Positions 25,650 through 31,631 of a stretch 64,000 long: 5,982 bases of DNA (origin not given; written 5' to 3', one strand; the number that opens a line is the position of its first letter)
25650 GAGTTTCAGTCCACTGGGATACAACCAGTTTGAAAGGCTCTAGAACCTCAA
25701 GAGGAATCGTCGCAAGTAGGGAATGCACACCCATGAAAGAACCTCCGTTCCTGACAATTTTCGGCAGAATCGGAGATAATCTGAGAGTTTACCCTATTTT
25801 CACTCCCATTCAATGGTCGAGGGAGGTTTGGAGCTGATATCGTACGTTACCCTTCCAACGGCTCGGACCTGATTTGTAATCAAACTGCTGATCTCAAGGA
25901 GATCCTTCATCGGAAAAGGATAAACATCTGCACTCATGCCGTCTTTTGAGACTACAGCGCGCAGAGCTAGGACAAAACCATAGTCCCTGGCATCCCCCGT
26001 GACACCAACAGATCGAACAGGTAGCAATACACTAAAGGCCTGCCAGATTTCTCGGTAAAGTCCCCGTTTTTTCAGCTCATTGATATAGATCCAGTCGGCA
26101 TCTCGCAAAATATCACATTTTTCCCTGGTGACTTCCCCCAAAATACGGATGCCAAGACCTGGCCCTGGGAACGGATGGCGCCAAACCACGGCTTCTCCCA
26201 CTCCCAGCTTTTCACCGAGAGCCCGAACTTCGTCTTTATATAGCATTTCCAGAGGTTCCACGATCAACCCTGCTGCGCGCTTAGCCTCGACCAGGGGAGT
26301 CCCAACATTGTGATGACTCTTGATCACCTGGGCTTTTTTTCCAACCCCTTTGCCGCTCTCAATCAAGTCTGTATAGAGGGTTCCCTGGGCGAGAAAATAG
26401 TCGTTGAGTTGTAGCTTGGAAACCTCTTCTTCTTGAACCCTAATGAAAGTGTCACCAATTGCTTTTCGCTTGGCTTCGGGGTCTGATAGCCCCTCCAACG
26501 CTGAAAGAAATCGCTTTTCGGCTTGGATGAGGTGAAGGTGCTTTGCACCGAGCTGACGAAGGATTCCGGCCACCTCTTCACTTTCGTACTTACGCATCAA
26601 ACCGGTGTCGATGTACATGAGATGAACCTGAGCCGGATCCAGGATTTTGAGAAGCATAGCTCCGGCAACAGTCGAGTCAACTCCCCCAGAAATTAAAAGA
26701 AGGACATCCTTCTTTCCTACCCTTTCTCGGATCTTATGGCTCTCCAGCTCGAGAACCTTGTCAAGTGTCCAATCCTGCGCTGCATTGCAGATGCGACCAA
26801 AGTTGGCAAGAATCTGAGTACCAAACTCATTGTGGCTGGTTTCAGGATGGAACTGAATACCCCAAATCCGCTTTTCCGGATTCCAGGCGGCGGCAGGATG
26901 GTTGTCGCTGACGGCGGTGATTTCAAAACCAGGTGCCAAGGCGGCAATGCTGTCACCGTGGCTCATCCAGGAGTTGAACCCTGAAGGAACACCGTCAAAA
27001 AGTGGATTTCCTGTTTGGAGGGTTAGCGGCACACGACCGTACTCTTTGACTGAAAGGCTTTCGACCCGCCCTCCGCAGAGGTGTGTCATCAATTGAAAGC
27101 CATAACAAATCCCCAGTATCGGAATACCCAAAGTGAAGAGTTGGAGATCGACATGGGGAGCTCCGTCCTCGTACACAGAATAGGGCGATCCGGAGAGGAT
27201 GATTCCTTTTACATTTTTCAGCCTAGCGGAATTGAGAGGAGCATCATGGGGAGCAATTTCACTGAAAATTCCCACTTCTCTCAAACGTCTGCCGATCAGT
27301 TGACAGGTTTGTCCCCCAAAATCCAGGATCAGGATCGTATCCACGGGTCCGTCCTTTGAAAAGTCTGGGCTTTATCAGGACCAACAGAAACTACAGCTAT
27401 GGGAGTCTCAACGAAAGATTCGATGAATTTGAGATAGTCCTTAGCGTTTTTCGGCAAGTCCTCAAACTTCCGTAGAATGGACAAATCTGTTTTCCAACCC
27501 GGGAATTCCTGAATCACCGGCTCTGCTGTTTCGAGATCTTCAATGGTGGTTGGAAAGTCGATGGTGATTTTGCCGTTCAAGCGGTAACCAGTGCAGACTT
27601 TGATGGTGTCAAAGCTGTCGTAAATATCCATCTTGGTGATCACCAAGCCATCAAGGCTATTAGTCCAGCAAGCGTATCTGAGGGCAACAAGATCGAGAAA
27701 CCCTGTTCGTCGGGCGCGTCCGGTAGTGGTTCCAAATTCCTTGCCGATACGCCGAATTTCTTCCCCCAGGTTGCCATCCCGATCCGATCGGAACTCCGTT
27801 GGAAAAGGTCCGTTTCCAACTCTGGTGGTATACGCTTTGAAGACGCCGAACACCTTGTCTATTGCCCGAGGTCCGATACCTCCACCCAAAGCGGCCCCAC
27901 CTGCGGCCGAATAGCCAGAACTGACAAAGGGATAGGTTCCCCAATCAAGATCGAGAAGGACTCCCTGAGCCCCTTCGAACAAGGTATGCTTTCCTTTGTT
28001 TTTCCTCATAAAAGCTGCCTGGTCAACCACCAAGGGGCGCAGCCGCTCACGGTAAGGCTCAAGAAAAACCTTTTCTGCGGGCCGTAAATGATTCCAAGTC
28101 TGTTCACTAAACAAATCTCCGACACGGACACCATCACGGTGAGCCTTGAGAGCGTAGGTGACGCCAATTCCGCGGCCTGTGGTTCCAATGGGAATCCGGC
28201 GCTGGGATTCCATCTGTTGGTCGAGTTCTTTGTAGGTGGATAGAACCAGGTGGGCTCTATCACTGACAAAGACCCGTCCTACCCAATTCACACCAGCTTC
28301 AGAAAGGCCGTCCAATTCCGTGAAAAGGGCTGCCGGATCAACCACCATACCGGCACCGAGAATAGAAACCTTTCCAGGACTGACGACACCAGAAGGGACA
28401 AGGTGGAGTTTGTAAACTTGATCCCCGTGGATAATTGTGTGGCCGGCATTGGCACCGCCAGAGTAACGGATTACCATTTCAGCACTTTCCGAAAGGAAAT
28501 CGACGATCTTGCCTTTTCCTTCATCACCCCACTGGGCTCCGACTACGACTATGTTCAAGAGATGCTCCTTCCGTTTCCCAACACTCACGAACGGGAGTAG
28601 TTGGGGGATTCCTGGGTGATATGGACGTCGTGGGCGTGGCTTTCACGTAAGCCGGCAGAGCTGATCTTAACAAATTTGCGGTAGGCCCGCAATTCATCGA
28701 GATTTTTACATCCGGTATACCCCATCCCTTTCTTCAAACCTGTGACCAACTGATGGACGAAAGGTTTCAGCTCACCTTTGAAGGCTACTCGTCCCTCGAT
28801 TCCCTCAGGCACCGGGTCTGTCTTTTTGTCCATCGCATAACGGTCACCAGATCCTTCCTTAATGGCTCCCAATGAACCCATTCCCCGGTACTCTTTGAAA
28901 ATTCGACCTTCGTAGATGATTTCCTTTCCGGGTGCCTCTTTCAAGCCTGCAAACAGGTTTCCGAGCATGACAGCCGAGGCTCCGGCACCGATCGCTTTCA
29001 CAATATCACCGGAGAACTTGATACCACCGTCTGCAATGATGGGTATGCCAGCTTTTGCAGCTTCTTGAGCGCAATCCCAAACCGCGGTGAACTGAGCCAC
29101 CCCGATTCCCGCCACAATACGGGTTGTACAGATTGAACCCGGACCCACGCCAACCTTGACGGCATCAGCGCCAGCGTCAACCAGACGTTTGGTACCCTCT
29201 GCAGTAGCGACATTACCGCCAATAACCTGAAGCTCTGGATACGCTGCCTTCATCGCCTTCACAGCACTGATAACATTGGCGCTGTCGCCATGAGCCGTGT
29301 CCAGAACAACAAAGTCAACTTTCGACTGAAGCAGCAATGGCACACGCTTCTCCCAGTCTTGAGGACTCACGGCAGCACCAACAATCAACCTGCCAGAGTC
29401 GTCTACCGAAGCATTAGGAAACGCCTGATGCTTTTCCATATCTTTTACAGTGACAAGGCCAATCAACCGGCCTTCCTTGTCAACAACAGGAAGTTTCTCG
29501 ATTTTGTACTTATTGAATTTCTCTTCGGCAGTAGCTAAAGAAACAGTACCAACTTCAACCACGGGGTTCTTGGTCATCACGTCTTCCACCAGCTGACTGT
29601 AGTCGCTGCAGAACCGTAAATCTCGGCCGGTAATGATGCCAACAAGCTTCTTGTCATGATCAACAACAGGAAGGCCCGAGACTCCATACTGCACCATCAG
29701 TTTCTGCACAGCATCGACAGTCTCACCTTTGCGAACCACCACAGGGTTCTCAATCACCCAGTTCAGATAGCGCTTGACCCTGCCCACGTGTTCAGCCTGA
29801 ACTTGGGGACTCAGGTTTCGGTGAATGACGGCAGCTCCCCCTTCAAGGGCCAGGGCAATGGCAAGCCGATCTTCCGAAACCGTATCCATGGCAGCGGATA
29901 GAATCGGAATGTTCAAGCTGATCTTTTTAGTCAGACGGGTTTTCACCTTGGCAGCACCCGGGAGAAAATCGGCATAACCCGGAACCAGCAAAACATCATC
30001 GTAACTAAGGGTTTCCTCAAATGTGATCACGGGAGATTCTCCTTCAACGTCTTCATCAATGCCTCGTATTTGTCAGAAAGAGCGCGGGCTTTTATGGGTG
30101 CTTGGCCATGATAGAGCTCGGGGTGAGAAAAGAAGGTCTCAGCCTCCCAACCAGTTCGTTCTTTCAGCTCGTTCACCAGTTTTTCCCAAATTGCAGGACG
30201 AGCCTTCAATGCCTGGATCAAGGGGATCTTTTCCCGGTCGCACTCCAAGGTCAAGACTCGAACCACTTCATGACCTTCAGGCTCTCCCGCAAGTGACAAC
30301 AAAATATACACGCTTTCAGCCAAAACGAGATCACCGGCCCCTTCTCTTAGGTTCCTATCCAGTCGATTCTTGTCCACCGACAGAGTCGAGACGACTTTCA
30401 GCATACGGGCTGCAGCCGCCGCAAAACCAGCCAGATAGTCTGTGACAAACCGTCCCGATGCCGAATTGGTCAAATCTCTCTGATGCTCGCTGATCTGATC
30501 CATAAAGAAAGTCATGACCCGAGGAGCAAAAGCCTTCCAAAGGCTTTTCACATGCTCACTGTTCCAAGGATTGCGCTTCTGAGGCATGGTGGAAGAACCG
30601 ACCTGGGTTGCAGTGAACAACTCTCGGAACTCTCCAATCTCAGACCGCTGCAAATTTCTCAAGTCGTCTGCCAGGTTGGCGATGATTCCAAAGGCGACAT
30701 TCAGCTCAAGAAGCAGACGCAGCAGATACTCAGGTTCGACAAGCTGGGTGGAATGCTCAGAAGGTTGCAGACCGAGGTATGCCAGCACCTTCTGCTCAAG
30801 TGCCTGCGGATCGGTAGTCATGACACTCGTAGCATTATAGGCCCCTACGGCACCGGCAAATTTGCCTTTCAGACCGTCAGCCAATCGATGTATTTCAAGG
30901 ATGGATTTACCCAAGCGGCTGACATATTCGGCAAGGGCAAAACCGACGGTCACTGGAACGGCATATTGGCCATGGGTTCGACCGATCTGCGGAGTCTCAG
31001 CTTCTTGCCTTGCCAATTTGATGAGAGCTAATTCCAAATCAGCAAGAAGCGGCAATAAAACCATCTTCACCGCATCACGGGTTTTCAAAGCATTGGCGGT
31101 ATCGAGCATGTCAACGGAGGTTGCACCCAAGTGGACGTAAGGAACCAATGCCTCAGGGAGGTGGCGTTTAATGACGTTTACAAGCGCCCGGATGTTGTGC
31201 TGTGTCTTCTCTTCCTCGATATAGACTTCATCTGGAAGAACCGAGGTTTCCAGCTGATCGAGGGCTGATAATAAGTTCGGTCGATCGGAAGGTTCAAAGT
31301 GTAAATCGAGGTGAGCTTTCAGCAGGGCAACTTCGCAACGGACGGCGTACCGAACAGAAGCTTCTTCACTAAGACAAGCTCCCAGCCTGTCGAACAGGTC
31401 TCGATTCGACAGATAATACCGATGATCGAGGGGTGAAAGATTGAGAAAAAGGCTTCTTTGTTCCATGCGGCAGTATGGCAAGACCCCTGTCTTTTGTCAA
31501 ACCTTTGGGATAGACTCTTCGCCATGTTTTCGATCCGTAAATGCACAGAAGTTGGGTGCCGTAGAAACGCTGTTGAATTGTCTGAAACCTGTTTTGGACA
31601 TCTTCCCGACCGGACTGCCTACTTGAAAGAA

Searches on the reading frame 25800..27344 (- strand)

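Call 30: search_protein_families(library=pfam, proteins=[window:25800-27344:-], max_evalue=0.001)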
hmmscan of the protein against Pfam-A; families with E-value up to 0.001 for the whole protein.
window:25800-27344:- (514 aa): 5 families
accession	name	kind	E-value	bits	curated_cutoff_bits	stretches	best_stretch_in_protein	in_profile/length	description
PF00117.34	GATase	-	4.4e-39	134.6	22.8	1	5-182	1-186/190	Glutamine amidotransferase class-I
PF00958.27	GMP_synt_C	-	2.5e-36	124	27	1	422-513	1-92/92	GMP synthase C terminal domain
PF07722.19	Peptidase_C26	-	1.7e-08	34.9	20.5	1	72-168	104-219/219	Peptidase C26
PF02540.23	NAD_synthase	-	2.4e-07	30.6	21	1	208-269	15-76/242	NAD synthase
PF02568.20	ThiI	-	0.00027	21.1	20.5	1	212-261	4-51/197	Thiamine biosynthesis protein (ThiI)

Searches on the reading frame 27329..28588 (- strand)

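Call 30: search_protein_families(library=pfam, proteins=[window:27329-28588:-], max_evalue=0.001)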
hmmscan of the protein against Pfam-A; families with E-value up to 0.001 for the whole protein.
window:27329-28588:- (419 aa): 1 family
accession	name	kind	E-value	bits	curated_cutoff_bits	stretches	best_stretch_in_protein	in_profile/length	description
PF00709.27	Adenylsucc_synt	-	5.9e-153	509.9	27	1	14-409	1-415/416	Adenylosuccinate synthetase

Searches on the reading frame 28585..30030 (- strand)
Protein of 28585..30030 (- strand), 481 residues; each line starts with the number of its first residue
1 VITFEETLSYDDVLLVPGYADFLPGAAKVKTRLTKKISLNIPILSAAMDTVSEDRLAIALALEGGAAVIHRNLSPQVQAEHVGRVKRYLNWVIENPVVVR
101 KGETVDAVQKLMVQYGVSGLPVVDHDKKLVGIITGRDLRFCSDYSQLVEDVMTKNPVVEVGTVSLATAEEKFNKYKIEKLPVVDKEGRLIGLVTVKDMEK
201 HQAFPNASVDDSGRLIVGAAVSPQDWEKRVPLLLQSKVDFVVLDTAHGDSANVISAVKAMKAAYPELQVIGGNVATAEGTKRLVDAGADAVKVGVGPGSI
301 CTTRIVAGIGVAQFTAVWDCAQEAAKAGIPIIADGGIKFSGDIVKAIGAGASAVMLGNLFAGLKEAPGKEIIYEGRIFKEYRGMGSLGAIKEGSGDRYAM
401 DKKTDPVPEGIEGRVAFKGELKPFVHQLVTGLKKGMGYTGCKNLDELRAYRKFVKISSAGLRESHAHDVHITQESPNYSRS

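Call 30: search_protein_families(library=pfam, proteins=[window:28585-30030:-], max_evalue=0.001)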
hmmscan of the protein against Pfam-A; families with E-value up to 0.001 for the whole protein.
window:28585-30030:- (481 aa): 4 families
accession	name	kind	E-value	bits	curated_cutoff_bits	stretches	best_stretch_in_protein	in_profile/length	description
PF00478.31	IMPDH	-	5.7e-148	492.9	25.6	1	8-467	2-345/345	IMP dehydrogenase / GMP reductase domain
PF00571.33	CBS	-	6e-25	87.8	24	2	93-139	6-52/57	CBS domain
PF03060.21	NMO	-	3.4e-10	40.3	28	1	222-371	101-236/331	Nitronate monooxygenase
PF01070.24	FMN_dh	-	1.6e-07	31.2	24.9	1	273-360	225-305/350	FMN-dependent dehydrogenase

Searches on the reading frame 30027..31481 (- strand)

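Call 30: search_protein_families(library=pfam, proteins=[window:30027-31481:-], max_evalue=0.001)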
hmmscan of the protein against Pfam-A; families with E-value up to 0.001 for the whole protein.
window:30027-31481:- (484 aa): 2 families
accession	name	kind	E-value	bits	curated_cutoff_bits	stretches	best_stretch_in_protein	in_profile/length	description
PF00206.25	Lyase_1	-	3.5e-36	125.7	27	1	91-312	77-304/312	Lyase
PF08328.16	ASL_C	-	5.2e-13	49.5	35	1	331-441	1-108/115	Adenylosuccinate lyase C-terminal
